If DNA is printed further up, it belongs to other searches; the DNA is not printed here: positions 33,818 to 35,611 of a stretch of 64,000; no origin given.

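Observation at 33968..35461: Stand-alone T4-Rnl1-type RNA ligase in a eukaryotic nuclear gene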

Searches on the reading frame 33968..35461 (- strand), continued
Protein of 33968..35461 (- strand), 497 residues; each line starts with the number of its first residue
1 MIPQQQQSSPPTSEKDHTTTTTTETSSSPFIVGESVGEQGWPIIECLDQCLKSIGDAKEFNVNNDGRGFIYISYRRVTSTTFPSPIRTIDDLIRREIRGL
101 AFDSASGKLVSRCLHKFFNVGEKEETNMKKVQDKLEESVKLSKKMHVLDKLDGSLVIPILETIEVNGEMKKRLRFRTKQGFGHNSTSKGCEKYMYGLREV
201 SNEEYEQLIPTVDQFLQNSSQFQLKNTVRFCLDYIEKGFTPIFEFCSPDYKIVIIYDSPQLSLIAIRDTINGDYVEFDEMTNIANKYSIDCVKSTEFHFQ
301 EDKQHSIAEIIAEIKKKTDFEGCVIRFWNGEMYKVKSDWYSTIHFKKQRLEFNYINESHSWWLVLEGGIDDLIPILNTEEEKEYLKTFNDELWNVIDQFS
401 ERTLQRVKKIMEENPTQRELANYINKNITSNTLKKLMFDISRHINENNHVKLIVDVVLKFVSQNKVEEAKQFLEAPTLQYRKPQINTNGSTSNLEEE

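Call 71: search_protein_families(library=phrogs, proteins=[window:33968-35461:-], max_evalue=0.001)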
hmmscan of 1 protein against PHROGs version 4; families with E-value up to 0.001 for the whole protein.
window:33968-35461:- (497 aa): 2 families
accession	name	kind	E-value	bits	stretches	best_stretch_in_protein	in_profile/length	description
phrog_562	-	tail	1.5e-54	186.3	1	62-464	28-371/377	RNA ligase and tail fiber protein attachment catalyst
phrog_8238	-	DNA, RNA and nucleotide metabolism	3.2e-10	39.8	1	97-352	458-682/737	RNA ligase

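Call 73: find_homologous_proteins(query=A4, max_evalue=1e-10)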
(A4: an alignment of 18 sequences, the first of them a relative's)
Query A4 (18 sequences) (497 aa, profile of the alignment): 153 proteins with E <= 1e-10 among 8000 candidates; the best 120 are listed.
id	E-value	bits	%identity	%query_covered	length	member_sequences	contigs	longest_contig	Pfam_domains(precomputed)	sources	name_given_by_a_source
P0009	5.0e-177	607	33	89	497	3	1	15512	PF09511.16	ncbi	-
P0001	7.4e-173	594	100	100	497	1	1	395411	PF09511.16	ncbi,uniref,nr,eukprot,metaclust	ncbi:predicted protein [Naegleria gruberi]|uniref:Predicted protein n=1 Tax=Naegleria gruberi TaxID=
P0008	6.3e-171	587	32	89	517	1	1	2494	PF09511.16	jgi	jgi:RNA ligase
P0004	5.6e-170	584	38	90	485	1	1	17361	PF09511.16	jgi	jgi:RNA ligase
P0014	2.0e-166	572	33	75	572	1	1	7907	PF09511.16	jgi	-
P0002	1.6e-165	569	66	92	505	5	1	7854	PF09511.16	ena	-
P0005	4.5e-163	561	37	89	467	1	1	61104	PF09511.16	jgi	jgi:RNA ligase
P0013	2.9e-162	559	34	74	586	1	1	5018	PF09511.16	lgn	-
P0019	2.0e-161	556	31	87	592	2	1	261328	PF09511.16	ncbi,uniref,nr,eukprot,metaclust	ncbi:predicted protein [Naegleria gruberi]|uniref:Predicted protein n=1 Tax=Naegleria gruberi TaxID=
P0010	2.0e-161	556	39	77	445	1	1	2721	PF09511.16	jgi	jgi:RNA ligase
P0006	5.4e-161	555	33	89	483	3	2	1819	PF09511.16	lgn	-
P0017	4.1e-159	548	35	79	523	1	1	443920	PF09414.16,PF09511.16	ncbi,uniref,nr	ncbi:hypothetical protein C9374_009162 [Naegleria lovaniensis]|uniref:T4 RNA ligase 1-like N-termina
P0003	4.8e-159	548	57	90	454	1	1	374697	PF09511.16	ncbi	ncbi:hypothetical protein ABK040_004677 [Willaertia magna]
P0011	1.3e-151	524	37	90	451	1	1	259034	PF09414.16,PF09511.16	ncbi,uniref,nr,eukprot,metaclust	ncbi:predicted protein [Naegleria gruberi]|uniref:Predicted protein n=1 Tax=Naegleria gruberi TaxID=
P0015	6.0e-151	521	35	71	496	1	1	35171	PF09511.16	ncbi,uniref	ncbi:T4 RNA ligase [Acrasis kona]|uniref:T4 RNA ligase n=1 Tax=Acrasis kona TaxID=1008807 RepID=A0AA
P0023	2.6e-150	519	29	86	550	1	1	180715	PF09511.16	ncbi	ncbi:hypothetical protein ABK040_001063 [Willaertia magna]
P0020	2.6e-149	516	35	40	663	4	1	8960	PF09511.16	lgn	-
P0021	3.1e-122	427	32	77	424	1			PF09511.16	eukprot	eukprot:TRINITY_DN1832_c1_g1_i1.p1 TRINITY_DN1832_c1_g1~~TRINITY_DN1832_c1_g1_i1.p1 ORF type:complet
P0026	1.2e-121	425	30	82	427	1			PF09414.16,PF09511.16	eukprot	eukprot:gb/GECH01002765.1/.p1 GENE.gb/GECH01002765.1/~~gb/GECH01002765.1/.p1 ORF type:complete len:4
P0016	3.9e-114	400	38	66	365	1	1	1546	PF09511.16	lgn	-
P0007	5.2e-113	396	33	89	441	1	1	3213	PF09511.16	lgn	-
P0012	3.4e-108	380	32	88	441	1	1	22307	PF09414.16,PF09511.16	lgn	-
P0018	7.8e-108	379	31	85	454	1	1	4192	PF09414.16,PF09511.16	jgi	jgi:T4 RnlA family RNA ligase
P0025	3.9e-90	321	31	75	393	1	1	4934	PF09511.16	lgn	-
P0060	9.6e-88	313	31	77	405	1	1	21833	PF09511.16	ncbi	-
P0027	1.2e-87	313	32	77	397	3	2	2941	PF09511.16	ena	-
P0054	1.4e-86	309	31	77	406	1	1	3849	PF09511.16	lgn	-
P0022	1.0e-85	306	36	69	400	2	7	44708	PF20819.3,PF09511.16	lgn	-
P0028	9.2e-84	300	32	77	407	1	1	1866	PF09511.16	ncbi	-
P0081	1.6e-83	299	31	83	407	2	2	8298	PF09511.16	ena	-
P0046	3.0e-83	298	34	69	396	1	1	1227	PF09511.16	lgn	-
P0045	3.4e-81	291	31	69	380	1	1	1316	PF09511.16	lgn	-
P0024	4.0e-79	285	34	75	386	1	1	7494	PF20819.3,PF09511.16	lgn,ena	-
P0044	1.2e-77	280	30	80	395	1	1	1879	PF09511.16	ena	-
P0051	1.9e-77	279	29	86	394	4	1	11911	PF20819.3,PF09414.16,PF09511.16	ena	-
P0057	5.1e-77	278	30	76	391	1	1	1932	PF09414.16,PF09511.16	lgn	-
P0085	7.8e-77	277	28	91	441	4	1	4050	PF09511.16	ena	-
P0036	1.6e-76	276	32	68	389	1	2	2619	PF09511.16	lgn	-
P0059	6.1e-76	274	32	76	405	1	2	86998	PF20819.3,PF09511.16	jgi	jgi:RNA ligase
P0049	6.2e-76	274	32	68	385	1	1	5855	PF20819.3,PF09511.16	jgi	jgi:RNA ligase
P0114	6.2e-75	271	25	87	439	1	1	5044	PF09511.16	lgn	-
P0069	1.2e-74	270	29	81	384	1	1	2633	PF20819.3,PF09511.16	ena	-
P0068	2.6e-73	265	28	77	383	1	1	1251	PF20819.3,PF09511.16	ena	-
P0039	3.2e-73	265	29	80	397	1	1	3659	PF20819.3,PF09511.16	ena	-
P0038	4.0e-73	265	29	80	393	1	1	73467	PF20819.3,PF09511.16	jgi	jgi:RNA ligase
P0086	5.2e-73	264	31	71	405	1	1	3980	PF20819.3,PF09511.16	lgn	-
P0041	8.2e-73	264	29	80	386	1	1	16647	PF20819.3,PF09511.16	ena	-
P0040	8.6e-73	264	29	80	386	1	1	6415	PF20819.3,PF09511.16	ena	-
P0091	1.2e-72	263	31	66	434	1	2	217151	PF20819.3,PF09511.16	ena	-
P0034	1.9e-72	263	29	80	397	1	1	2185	PF20819.3,PF09511.16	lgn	-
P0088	2.0e-72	263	29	76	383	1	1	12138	PF20819.3,PF09511.16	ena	-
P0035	2.3e-72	262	29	80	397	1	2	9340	PF20819.3,PF09511.16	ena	-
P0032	2.4e-72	262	29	80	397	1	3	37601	PF20819.3,PF09511.16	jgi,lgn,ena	jgi:RNA ligase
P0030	2.8e-72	262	29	80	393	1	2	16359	PF20819.3,PF09511.16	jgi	jgi:RNA ligase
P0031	6.3e-72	261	29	80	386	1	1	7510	PF20819.3,PF09511.16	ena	-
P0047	6.8e-72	261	29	80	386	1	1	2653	PF20819.3,PF09511.16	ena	-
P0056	1.0e-70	257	33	68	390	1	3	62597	PF09511.16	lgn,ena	-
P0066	1.1e-70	257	26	86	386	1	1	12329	PF09511.16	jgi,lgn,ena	jgi:RNA ligase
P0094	1.4e-70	256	27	77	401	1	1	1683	PF09511.16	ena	-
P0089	1.5e-70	256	26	86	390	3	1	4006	PF20819.3,PF09511.16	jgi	jgi:RNA ligase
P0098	2.3e-70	256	29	72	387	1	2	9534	PF20819.3,PF09511.16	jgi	-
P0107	3.5e-70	255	26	77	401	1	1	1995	PF09511.16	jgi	-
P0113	4.5e-70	255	31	71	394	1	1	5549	PF09511.16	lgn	-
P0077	3.4e-69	252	30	71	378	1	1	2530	PF09511.16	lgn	-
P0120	3.6e-69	252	29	87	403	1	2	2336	PF09511.16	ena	-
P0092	5.2e-69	251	27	76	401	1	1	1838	PF09511.16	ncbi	-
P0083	6.4e-69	251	28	78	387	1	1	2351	PF09511.16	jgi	jgi:RNA ligase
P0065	1.1e-68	250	33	62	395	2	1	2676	PF09511.16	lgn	-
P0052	4.1e-68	248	30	75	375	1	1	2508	PF09511.16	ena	-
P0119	4.9e-68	248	29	70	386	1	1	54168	PF20819.3,PF09511.16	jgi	jgi:RNA ligase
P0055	5.2e-68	248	31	68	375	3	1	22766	PF09511.16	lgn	-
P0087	5.4e-68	248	29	78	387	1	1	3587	PF20819.3,PF09511.16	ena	-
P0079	6.6e-68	248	32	76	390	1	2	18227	PF20819.3,PF09511.16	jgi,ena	jgi:RNA ligase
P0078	9.9e-68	247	29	76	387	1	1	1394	PF20819.3,PF09511.16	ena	-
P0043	1.4e-67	247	34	68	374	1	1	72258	PF09511.16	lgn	-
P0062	1.4e-67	247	30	72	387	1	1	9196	PF20819.3,PF09511.16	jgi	jgi:RNA ligase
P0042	1.5e-67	246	34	68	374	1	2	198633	PF09511.16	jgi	-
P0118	1.5e-67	246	27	87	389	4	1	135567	PF20819.3,PF09511.16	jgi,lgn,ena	-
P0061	1.5e-67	246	31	72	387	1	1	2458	PF20819.3,PF09511.16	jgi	jgi:RNA ligase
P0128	2.4e-67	246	27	72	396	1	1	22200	PF09511.16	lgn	-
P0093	3.2e-67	245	27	80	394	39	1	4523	PF20819.3,PF09511.16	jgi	jgi:RNA ligase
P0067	4.1e-67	245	29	86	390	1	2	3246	PF20819.3,PF09511.16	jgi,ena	-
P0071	4.8e-67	245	29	78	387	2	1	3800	PF20819.3,PF09511.16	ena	-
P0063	9.1e-67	244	30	68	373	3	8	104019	PF09511.16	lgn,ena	-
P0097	1.0e-66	244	28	86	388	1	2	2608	PF20819.3,PF09511.16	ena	-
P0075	1.4e-66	243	30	72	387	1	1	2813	PF20819.3,PF09511.16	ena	-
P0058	1.5e-66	243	31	72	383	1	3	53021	PF09511.16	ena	-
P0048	1.6e-66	243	33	68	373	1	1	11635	PF09511.16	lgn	-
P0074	1.6e-66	243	30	72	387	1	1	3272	PF20819.3,PF09511.16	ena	-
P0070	1.9e-66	243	31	68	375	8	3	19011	PF09511.16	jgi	jgi:RNA ligase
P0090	2.8e-66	242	29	76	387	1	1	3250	PF20819.3,PF09511.16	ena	-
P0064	1.0e-65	240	30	68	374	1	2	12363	PF09511.16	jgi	-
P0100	1.2e-65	240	28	86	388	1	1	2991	PF20819.3,PF09511.16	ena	-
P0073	1.4e-65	240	32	68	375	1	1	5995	PF09511.16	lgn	-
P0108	1.9e-65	240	29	71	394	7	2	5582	PF09511.16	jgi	-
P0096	2.5e-65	239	29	78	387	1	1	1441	PF20819.3,PF09511.16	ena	-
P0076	3.2e-65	239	31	68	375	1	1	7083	PF09511.16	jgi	-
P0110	4.7e-65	238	28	76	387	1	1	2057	PF20819.3,PF09511.16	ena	-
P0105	4.8e-65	238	29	73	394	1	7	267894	PF09511.16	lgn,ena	-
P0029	6.6e-65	238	32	74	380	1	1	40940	PF09511.16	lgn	-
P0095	1.1e-64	237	30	72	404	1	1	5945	PF09511.16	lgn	-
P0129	1.2e-64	237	27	76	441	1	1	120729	PF09511.16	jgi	jgi:RNA ligase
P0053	1.6e-64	236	29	76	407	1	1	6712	PF09511.16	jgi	jgi:RNA ligase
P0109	1.8e-64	236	28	78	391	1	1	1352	PF20819.3,PF09511.16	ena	-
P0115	2.2e-64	236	28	78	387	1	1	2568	PF20819.3,PF09511.16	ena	-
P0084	5.4e-64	235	30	75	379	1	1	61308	PF09511.16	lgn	-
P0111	8.0e-64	234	31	68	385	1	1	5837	PF20819.3,PF09511.16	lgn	-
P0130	1.5e-63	233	28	71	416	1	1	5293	PF09511.16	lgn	-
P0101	2.8e-63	232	31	71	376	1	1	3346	PF09511.16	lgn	-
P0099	4.5e-63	232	31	71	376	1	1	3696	PF09511.16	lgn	-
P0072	5.0e-63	232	31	68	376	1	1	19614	PF09511.16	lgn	-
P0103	2.1e-62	229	30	73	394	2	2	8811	PF09511.16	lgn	-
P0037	3.3e-61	226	30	81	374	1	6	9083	PF20819.3,PF09511.16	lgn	-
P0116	1.2e-60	224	29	69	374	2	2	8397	PF09511.16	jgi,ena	jgi:RNA ligase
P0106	2.0e-60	223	31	75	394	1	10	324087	PF09511.16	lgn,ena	-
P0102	9.4e-60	221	31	75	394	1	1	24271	PF09511.16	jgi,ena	jgi:RNA ligase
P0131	6.3e-59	218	26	86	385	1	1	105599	PF09511.16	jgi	jgi:RNA ligase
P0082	1.3e-57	214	31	69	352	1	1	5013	PF09511.16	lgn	-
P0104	2.3e-54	203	29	77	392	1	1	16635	PF09511.16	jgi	jgi:T4 RnlA family RNA ligase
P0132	5.2e-54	202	29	72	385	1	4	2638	PF09511.16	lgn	-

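Call 75: list_cluster_members(proteins=[P0021, P0026, P0023, P0013, P0014, P0020, P0007, P0012, P0018, P0060])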
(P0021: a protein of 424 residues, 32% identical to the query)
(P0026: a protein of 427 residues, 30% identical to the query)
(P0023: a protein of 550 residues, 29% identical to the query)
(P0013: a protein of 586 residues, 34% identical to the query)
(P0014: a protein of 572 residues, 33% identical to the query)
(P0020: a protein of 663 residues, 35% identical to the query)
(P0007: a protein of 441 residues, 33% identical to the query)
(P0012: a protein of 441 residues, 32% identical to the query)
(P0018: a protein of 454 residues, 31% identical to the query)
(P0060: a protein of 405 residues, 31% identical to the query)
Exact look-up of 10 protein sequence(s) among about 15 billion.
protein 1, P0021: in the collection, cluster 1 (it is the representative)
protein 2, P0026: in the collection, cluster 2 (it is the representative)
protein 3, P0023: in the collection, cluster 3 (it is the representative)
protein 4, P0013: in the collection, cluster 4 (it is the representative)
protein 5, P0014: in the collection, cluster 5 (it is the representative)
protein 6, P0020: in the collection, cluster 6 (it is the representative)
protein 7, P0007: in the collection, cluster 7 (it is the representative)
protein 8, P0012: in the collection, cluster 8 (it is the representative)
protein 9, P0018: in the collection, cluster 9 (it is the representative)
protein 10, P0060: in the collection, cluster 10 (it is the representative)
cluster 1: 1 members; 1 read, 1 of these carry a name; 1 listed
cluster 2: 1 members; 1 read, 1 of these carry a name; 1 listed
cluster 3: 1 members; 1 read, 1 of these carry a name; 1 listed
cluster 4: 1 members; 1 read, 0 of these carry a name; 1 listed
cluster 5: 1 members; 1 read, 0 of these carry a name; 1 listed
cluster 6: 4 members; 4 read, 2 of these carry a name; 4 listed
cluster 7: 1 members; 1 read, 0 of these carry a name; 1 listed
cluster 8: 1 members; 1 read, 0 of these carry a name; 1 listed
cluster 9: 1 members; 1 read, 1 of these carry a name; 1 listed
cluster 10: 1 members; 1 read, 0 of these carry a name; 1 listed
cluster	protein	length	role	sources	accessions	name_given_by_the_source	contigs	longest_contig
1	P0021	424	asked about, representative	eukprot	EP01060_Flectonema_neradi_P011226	TRINITY_DN1832_c1_g1_i1.p1 TRINITY_DN1832_c1_g1~~TRINITY_DN1832_c1_g1_i1.p1 ORF ...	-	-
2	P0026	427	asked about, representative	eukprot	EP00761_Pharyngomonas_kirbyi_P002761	gb/GECH01002765.1/.p1 GENE.gb/GECH01002765.1/~~gb/GECH01002765.1/.p1 ORF type:complete ...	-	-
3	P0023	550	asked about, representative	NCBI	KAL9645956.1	hypothetical protein ABK040_001063 [Willaertia magna]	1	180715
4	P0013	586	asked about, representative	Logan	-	-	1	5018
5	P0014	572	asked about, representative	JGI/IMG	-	-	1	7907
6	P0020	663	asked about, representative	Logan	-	-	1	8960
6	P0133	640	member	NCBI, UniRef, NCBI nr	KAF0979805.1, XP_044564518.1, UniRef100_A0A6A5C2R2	hypothetical protein FDP41_000958 [Naegleria fowleri] | T4 RNA ligase 1-like N-terminal domain-containing protein n=1 Tax=Naegleria fowleri ... | uncharacterized protein FDP41_000958 [Naegleria fowleri]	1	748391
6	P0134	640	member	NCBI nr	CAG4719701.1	unnamed protein product [Naegleria fowleri]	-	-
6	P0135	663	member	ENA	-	-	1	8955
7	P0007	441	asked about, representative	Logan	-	-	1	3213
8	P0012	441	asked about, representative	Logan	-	-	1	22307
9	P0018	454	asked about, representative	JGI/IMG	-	T4 RnlA family RNA ligase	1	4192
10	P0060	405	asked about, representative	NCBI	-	-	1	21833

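Call 77: search_protein_representatives(protein=window:33968-35461:-)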
Query: 497 residues. Proteins with E-value up to 0.001 (for the whole library): 3112; up to 1e-10: 1764; up to 1e-30: 214. The best 150 are listed.
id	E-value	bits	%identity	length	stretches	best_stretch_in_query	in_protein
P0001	0.0e+00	1127.0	100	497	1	1-497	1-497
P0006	5.9e-72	259.5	34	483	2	90-479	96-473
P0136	3.9e-66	240.3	40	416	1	42-475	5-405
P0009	6.0e-65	236.4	36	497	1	39-467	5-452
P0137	2.8e-62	227.6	38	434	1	39-463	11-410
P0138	3.2e-61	224.1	37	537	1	43-483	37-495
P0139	1.2e-60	222.2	36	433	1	60-474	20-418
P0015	3.8e-57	210.7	38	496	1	46-399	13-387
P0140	1.6e-56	208.6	38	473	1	46-482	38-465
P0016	5.3e-56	206.9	43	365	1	46-366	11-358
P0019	1.5e-54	202.1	38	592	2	214-431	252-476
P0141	8.4e-53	196.3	36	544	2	224-479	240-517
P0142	6.4e-47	176.9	34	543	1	88-452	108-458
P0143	1.5e-46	175.7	36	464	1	63-436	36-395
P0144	9.2e-45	169.8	37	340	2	227-482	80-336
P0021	1.9e-44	168.7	37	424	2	228-431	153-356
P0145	7.6e-44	166.8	36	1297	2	209-431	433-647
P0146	7.5e-42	160.2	35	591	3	219-425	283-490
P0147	8.2e-42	160.1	36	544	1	84-419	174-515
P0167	1.1e-36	143.2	37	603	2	233-434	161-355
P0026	1.1e-36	143.2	35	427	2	236-453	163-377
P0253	1.8e-32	129.3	34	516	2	228-408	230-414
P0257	2.1e-32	129.1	36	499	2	188-423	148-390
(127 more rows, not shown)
